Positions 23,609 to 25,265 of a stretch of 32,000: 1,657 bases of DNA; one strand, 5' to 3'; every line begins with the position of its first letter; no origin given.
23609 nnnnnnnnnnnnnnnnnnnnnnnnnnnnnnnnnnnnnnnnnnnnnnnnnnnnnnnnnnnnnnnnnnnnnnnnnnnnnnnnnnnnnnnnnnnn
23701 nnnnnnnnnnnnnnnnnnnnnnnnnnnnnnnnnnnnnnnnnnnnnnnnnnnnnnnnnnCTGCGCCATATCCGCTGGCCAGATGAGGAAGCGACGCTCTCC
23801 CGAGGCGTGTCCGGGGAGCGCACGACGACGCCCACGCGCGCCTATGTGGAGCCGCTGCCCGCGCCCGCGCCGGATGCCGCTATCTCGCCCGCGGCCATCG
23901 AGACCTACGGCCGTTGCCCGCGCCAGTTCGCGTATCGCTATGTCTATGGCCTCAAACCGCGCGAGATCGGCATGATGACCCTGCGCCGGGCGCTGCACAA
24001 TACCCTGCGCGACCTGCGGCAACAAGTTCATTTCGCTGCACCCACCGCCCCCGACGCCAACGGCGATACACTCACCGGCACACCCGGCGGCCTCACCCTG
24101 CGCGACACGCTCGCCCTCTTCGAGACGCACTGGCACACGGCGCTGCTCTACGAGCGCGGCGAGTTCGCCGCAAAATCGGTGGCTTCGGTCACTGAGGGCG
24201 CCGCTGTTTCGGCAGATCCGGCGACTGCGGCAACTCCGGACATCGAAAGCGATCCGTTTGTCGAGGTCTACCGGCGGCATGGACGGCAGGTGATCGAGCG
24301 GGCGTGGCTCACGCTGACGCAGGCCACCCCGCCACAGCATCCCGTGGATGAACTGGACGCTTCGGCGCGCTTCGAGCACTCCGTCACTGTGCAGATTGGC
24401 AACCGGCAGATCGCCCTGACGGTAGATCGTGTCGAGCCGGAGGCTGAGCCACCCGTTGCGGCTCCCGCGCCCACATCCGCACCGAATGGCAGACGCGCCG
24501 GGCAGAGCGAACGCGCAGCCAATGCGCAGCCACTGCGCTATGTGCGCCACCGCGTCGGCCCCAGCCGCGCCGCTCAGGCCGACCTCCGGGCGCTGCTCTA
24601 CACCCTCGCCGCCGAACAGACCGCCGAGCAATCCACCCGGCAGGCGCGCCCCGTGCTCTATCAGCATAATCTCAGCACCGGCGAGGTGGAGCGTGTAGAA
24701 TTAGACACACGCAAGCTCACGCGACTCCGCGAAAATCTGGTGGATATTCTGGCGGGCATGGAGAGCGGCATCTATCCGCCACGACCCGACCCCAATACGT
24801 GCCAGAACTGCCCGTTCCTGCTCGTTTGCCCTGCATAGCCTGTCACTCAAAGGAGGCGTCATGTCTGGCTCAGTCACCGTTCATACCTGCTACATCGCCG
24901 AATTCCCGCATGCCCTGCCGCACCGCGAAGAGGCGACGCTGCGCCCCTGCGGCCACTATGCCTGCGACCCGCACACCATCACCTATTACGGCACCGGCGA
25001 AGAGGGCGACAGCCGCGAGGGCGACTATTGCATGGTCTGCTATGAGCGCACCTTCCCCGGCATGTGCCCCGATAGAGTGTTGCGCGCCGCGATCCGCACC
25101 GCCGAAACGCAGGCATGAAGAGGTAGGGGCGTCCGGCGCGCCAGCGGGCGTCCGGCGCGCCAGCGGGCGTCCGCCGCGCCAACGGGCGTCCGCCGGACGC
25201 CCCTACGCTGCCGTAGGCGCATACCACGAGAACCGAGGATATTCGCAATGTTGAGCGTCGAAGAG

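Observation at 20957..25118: Single-polypeptide fusion of an ImmA/IrrE metallopeptidase to a UvrD helicase and a 4-Cys Cas4/AddB-like module, followed by a 6-Cys mini-protein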

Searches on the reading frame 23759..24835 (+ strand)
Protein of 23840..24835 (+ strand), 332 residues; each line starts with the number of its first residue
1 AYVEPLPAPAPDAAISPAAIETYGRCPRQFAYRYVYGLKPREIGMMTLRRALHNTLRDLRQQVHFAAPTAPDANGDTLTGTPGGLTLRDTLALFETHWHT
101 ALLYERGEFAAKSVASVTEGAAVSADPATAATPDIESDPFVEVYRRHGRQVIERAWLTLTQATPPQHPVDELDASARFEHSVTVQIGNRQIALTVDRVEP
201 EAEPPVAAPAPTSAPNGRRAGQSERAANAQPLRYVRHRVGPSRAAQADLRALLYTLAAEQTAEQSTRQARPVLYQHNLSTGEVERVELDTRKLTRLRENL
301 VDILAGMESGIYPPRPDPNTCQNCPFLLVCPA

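Call 22: search_solved_structures(query=window:23840-24835:+, max_evalue=10, show_alignments=3)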
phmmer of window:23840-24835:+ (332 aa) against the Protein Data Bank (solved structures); distinct sequences matched with E-value up to 10: 3.
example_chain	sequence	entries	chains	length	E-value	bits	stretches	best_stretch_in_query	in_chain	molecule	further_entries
8p4v_p0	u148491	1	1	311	0.63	12.6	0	198-238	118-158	60S acidic protein P0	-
5zgn_A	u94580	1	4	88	0.75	12.3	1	116-177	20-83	KacA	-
5bkh_A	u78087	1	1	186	2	10.9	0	94-124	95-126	DNA polymerase II large subunit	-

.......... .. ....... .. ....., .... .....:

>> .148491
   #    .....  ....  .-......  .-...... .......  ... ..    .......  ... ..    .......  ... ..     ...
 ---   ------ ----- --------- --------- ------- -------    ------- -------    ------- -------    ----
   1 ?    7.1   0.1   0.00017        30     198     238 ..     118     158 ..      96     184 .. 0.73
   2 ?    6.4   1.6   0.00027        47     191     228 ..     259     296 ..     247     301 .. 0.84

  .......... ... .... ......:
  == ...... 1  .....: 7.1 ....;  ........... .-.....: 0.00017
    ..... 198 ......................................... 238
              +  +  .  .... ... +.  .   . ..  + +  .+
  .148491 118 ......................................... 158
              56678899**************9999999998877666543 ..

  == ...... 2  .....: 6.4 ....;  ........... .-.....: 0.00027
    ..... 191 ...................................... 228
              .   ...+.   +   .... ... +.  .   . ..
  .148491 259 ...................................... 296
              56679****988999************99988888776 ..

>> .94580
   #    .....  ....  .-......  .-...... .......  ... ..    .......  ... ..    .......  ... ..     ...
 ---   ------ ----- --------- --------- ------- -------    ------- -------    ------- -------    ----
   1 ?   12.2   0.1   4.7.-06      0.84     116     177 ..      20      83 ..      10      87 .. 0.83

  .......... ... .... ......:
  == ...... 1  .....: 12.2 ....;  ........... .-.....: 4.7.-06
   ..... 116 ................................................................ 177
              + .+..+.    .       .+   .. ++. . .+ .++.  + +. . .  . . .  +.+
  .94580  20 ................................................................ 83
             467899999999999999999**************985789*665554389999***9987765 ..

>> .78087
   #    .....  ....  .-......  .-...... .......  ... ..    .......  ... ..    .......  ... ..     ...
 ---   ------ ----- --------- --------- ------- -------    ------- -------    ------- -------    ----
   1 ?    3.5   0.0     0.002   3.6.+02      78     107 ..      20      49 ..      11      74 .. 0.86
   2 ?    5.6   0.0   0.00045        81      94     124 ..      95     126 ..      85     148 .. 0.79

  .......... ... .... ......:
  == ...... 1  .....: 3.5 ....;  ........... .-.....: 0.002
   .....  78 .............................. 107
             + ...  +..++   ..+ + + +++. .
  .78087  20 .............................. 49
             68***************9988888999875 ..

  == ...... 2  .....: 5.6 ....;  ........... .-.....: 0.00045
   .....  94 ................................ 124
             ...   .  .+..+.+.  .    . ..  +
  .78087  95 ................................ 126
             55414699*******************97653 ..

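Call 39: predict_structure(alignment_id=A2)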
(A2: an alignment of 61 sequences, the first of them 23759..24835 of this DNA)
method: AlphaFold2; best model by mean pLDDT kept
length: 359 residues; sequences in the alignment: 61
mean_pLDDT: 81.4   pTM: 0.76
mean pLDDT of the five models: 81.4, 79.8, 79.6, 79.4, 79.2
residues with pLDDT >= 90: 162; 70-90: 114; 50-70: 72; < 50: 11
segments of 3 or more residues with pLDDT < 50: 1-5, 14-18
pLDDT, mean of each block of 10 residues (from residue 1): 49 50 56 79 95 92 85 91 92 80 71 95 95 84 68 65 83 95 85 66 91 96 87 72 57 70 86 86 94 86 91 93 96 93 74 77
secondary structure, 60 per line:
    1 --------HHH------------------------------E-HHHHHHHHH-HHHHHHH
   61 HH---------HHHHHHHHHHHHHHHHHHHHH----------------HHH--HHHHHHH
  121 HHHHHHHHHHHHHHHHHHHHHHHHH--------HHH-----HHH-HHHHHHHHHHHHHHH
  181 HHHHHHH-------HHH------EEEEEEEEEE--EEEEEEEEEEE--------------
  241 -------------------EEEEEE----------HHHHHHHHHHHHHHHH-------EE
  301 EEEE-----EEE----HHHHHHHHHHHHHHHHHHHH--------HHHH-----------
elements in order: H44-52 H54-62 H72-92 H114-145 H166-187 E204-213 E216-226 E260-265 H276-291 E299-304 E310-312 H317-336 H345-348

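Call 45: fold_search(model_id=the predicted structure, library=pdb)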
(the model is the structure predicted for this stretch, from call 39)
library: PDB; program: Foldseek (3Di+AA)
matches with E <= 10: 296; with E <= 0.001: 11
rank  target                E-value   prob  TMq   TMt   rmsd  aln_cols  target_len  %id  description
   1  9iab_A                5.4e-07  1.00  0.39  0.50   9.9       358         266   12  Structure of the Argonaute-associated Cas4 family protein 1 (ACE1) from Chroococcidiopsis thermalis (CtACE1) (released 2025-04-23)
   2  9iac_A                6.0e-07  1.00  0.44  0.57   8.8       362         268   11  Structure of the Argonaute-associated Cas4 family protein 1 (ACE1) from Microcystis aeruginosa (MaACE1) (released 2025-04-23)
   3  9iab_B                1.0e-06  1.00  0.39  0.49   9.6       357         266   13  Structure of the Argonaute-associated Cas4 family protein 1 (ACE1) from Chroococcidiopsis thermalis (CtACE1) (released 2025-04-23)
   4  9iac_B                1.3e-06  1.00  0.44  0.56   9.4       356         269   11  Structure of the Argonaute-associated Cas4 family protein 1 (ACE1) from Microcystis aeruginosa (MaACE1) (released 2025-04-23)
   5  6ppu_A                7.2e-05  1.00  0.43  0.28   7.8       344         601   13  Cryo-EM structure of AdnAB-AMPPNP-DNA complex (released 2019-11-20)
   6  4cej_B                2.4e-04  1.00  0.36  0.13  14.9       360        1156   13  Crystal structure of AddAB-DNA-ADPNP complex at 3 Angstrom resolution (released 2014-03-12)
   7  4cei_B                3.3e-04  1.00  0.38  0.14  11.4       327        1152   14  Crystal structure of ADPNP-bound AddAB with a forked DNA substrate (released 2014-03-12)
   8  7sjr_A                3.4e-04  1.00  0.42  0.19   9.2       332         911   14  Cryo-EM structure of AdnA-AdnB(W325A) in complex with DNA and AMPPNP (released 2021-12-22)
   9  4ic1_D                7.7e-04  1.00  0.23  0.35  10.2       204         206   13  Crystal structure of SSO0001 (released 2013-01-16)
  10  8d3q_J                8.6e-04  1.00  0.29  0.50  13.7       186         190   13  Type I-C Cas4-Cas1-Cas2 complex bound to a PAM/NoPAM prespacer (released 2022-11-02)
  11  6ppr_A                9.1e-04  1.00  0.43  0.21   7.8       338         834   12  Cryo-EM structure of AdnA(D934A)-AdnB(D1014A) in complex with AMPPNP and DNA (released 2019-11-20)
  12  4ic1_G                1.2e-03  0.99  0.22  0.34  12.4       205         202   14  Crystal structure of SSO0001 (released 2013-01-16)
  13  4ic1_B                1.3e-03  0.99  0.23  0.34   8.9       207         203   12  Crystal structure of SSO0001 (released 2013-01-16)
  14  8d3l_I                2.3e-03  1.00  0.28  0.43   8.9       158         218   14  Type I-C Cas4-Cas1-Cas2 complex bound to a PAM/PAM prespacer (released 2022-11-02)
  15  5ean_A                2.3e-03  1.00  0.38  0.15   9.9       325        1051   12  Crystal structure of Dna2 in complex with a 5' overhang DNA (released 2015-11-18)
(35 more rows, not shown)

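Call 48: search_solved_structures(query=A5, max_evalue=10, show_alignments=4)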
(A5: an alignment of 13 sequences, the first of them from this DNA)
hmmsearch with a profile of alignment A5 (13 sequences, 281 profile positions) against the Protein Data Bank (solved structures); distinct sequences matched with E-value up to 10: 1.
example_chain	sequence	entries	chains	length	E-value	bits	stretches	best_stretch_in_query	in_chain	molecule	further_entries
3clo_A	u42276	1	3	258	0.52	13.2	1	205-259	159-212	Transcriptional regulator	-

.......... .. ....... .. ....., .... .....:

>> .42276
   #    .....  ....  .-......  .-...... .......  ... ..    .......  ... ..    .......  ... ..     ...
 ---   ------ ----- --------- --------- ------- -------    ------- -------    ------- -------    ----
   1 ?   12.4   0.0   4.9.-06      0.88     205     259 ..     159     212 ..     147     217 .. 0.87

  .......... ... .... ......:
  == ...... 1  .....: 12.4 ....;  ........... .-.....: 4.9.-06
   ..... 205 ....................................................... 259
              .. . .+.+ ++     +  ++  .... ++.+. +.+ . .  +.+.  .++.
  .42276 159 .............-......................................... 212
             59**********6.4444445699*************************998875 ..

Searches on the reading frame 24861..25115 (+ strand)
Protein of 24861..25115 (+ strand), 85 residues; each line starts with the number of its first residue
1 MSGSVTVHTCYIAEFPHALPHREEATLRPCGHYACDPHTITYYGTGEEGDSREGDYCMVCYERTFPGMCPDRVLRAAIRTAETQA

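Call 7: search_protein_families(library=pfam, proteins=[window:24861-25115:+], max_evalue=0.01)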
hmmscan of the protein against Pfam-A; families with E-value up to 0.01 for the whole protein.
window:24861-25115:+ (85 aa): 1 family
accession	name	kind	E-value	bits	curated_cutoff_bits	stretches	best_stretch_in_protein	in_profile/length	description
PF14634.12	zf-RING_5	-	0.0064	16.9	27.9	1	21-60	11-41/43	zinc-RING finger domain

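Call 8: search_protein_families(library=padloc, proteins=[window:24861-25115:+], max_evalue=0.01)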
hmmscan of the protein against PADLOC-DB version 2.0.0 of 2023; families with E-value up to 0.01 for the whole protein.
window:24861-25115:+ (85 aa): 0 families

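Call 17: find_homologous_proteins(query=window:24861-25115:+, max_evalue=0.001)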
Query seq(85 aa) (85 aa): 103 proteins with E <= 0.001 among 103 candidates.
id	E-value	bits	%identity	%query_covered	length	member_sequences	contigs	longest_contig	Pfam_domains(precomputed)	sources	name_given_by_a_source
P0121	4.8e-40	153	84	88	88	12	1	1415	-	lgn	-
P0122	1.0e-39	152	78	96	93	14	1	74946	-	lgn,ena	-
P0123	1.6e-39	151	76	99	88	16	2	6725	-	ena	-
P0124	4.6e-39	150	78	94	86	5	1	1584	-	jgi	-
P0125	1.7e-38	148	77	91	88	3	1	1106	-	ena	-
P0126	3.3e-38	147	71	99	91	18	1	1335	-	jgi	jgi:hypothetical protein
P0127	9.6e-38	146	79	86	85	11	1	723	-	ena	-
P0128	1.2e-37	145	75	91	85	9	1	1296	-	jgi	jgi:hypothetical protein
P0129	1.3e-37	145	75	94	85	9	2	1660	-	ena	-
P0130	1.9e-37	145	77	92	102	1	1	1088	-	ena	-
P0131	2.0e-37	145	81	86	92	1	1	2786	-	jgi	jgi:hypothetical protein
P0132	3.3e-37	144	84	86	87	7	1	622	-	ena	-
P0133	5.1e-37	143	79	87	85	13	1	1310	-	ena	-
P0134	5.8e-37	143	82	86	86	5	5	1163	-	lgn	-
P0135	6.6e-37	143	74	92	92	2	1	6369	-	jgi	jgi:hypothetical protein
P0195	2.7e-29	119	65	85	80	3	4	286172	-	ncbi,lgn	-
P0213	1.9e-26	110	66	84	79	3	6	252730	-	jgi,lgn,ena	jgi:hypothetical protein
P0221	1.4e-21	94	64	81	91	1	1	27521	-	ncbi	-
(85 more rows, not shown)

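Call 33: predict_structure(alignment_id=A3)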
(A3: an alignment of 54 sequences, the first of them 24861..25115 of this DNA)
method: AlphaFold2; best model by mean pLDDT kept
length: 85 residues; sequences in the alignment: 54
mean_pLDDT: 88.3   pTM: 0.74
mean pLDDT of the five models: 88.3, 87.6, 87.0, 85.5, 85.0
residues with pLDDT >= 90: 57; 70-90: 21; 50-70: 6; < 50: 1
segments of 3 or more residues with pLDDT < 50: none
pLDDT, mean of each block of 10 residues (from residue 1): 67 92 90 94 87 93 93 94 83
secondary structure, 60 per line:
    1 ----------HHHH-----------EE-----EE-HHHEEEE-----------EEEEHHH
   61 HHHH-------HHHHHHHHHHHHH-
elements in order: H11-14 E39-42 E54-57 H58-64 H72-84

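Call 38: fold_search(model_id=the predicted structure, library=pdb)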
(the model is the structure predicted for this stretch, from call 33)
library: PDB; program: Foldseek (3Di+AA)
matches with E <= 10: 11; with E <= 0.001: 0
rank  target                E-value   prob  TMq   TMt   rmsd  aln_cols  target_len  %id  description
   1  2csz_MODEL_1_A        3.4e+00  0.11  0.25  0.28   3.2        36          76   28  Solution Structure of the RING domain of the Synaptotagmin-like protein 4 (released 2005-11-23)
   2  1zbd_B                4.4e+00  0.12  0.31  0.22   3.6        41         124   12  STRUCTURAL BASIS OF RAB EFFECTOR SPECIFICITY: CRYSTAL STRUCTURE OF THE SMALL G PROTEIN RAB3A COMPLEXED WITH THE EFFECT (released 1999-04-02)
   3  4v5o_A5               6.1e+00  0.06  0.32  0.28   9.3        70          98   11  CRYSTAL STRUCTURE OF THE EUKARYOTIC 40S RIBOSOMAL SUBUNIT IN COMPLEX WITH INITIATION FACTOR 1. (released 2014-07-09)
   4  2egp_MODEL_1_A        7.0e+00  0.03  0.24  0.25   8.6        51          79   24  Solution structure of the RING-finger domain from human Tripartite motif protein 34 (released 2007-09-04)
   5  9fny_A1               8.0e+00  0.03  0.29  0.37  10.8        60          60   12  PF30S-PF30S dimer mediated by aRDF from P. furiosus (Structure I) (released 2025-01-15)
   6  4wmc_B                8.0e+00  0.03  0.20  0.09   8.7        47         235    6  OXA-48 covalent complex with Avibactam inhibitor (released 2014-12-03)
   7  2zet_C                8.6e+00  0.04  0.26  0.17   4.4        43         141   16  Crystal structure of the small GTPase Rab27B complexed with the Slp homology domain of Slac2-a/melanophilin (released 2008-09-30)
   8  1xkz_A                9.2e+00  0.03  0.24  0.10   8.3        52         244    4  Crystal structure of the acylated beta-lactam sensor domain of Blar1 from S. aureus (released 2004-11-30)
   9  1xa7_B                9.8e+00  0.04  0.22  0.09   3.4        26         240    4  Crystal structure of the benzylpenicillin-acylated BlaR1 sensor domain from Staphylococcus aureus (released 2004-09-21)
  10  2a20_MODEL_1_A        9.8e+00  0.04  0.30  0.39   8.2        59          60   15  Solution structure of Rim2 Zinc Finger Domain (released 2005-08-16)
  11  4wmc_D                9.8e+00  0.03  0.20  0.09   8.8        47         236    6  OXA-48 covalent complex with Avibactam inhibitor (released 2014-12-03)

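Call 58: find_encoding_contigs(protein=P0195, flank=6000, max_places=1)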
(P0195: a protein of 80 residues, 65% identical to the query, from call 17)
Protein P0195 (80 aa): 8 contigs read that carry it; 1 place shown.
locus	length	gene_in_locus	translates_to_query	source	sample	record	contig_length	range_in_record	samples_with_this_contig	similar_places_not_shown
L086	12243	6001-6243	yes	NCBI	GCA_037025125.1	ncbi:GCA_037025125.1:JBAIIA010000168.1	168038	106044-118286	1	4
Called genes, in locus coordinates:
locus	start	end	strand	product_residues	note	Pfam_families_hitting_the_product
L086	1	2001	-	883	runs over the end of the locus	PF01225:Mur_ligase, PF08245:Mur_ligase_M, PF02875:Mur_ligase_C, PF01168:Ala_racemase_N, PF00842:Ala_racemase_C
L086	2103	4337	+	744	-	PF01590:GAF, PF13185:GAF_2, PF13492:GAF_3, PF01590:GAF, PF13185:GAF_2, PF13492:GAF_3, PF07536:HWE_HK, PF07568:HisKA_2, +2 more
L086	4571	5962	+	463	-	PF00291:PALP, PF00571:CBS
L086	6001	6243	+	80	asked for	-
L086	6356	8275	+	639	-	PF00498:FHA, PF16697:Yop-YscD_cpl (weak), PF00070:Pyr_redox (faint), PF07992:Pyr_redox_2, PF22366:NDH2_C, PF00027:cNMP_binding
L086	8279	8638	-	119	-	-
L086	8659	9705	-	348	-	PF13177:DNA_pol3_delta2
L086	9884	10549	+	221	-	PF02190:LON_substr_bdg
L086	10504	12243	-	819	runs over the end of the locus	PF17389:Bac_rhamnosid6H (weak), PF22422:MGH1-like_GH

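Call 59: find_encoding_contigs(protein=P0213, flank=6000, max_places=1)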
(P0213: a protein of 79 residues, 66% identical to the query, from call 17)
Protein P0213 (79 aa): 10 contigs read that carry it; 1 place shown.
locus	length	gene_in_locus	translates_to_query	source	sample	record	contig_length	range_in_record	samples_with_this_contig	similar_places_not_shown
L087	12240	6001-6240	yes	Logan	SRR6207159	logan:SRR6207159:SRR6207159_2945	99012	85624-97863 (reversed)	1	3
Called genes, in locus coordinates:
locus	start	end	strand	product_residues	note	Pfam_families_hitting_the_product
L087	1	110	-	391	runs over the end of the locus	PF13439:Glyco_transf_4, PF13579:Glyco_trans_4_4, PF20706:GT4-conflict, PF00534:Glycos_transf_1, PF13692:Glyco_trans_1_4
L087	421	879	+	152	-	PF22752:DUF488-N3i, PF04343:DUF488, PF22751:DUF488-N3a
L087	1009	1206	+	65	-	-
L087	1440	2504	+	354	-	PF00890:FAD_binding_2 (faint), PF01134:GIDA (faint), PF01266:DAO (faint), PF03486:HI0933_like (faint), PF07992:Pyr_redox_2, PF12831:FAD_oxidored (faint), PF13738:Pyr_redox_3, PF00070:Pyr_redox, +2 more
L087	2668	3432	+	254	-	PF04012:PspA_IM30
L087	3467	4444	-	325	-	PF04972:BON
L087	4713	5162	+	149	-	-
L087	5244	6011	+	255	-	PF06745:ATPase, PF23442:DUF7125 (faint)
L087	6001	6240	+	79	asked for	-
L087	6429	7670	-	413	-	PF07690:MFS_1, PF00083:Sugar_tr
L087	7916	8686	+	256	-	PF02146:SIR2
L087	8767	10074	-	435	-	PF06245:DUF1015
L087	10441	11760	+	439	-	PF08241:Methyltransf_11 (faint), PF05958:tRNA_U5-meth_tr, PF13649:Methyltransf_25 (weak), PF13847:Methyltransf_31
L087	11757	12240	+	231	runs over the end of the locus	PF02545:Maf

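Call 60: find_encoding_contigs(protein=P0221, flank=6000, max_places=1)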
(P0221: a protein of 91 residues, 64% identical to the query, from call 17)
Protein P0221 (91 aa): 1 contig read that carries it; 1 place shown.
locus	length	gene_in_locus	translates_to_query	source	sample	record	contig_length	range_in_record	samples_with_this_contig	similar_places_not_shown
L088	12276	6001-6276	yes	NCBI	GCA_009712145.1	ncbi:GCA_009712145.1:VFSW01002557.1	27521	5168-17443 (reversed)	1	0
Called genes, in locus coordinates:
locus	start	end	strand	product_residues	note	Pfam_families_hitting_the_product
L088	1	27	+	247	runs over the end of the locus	PF00072:Response_reg, PF00486:Trans_reg_C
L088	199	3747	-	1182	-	PF17757:UvrB_inter, PF02559:CarD_TRCF_RID, PF00270:DEAD, PF04851:ResIII, PF00271:Helicase_C, PF22590:Cas3-like_C_2 (weak), PF03461:TRCF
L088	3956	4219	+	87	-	-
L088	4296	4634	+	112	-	PF01850:PIN (weak)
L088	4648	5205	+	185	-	PF01288:HPPK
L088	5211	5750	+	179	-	PF01138:RNase_PH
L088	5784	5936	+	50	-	-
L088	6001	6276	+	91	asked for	-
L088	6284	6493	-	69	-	PF04255:DUF433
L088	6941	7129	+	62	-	-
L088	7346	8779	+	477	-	-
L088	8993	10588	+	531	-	-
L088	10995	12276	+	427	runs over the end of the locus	PF14239:RRXRR, PF01844:HNH, PF13395:HNH_4, PF14279:HNH_5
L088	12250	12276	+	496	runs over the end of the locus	PF00009:GTP_EFTU (weak), PF01926:MMR_HSR1, PF02421:FeoB_N, PF00009:GTP_EFTU, PF01926:MMR_HSR1, PF02421:FeoB_N, PF04548:AIG1 (weak), PF14714:KH_dom-like, +2 more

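Call 73: search_protein_families(library=ncbifam, proteins=[window:24861-25115:+], max_evalue=0.001)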
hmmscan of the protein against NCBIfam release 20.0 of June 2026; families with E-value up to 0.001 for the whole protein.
window:24861-25115:+ (85 aa): 0 families
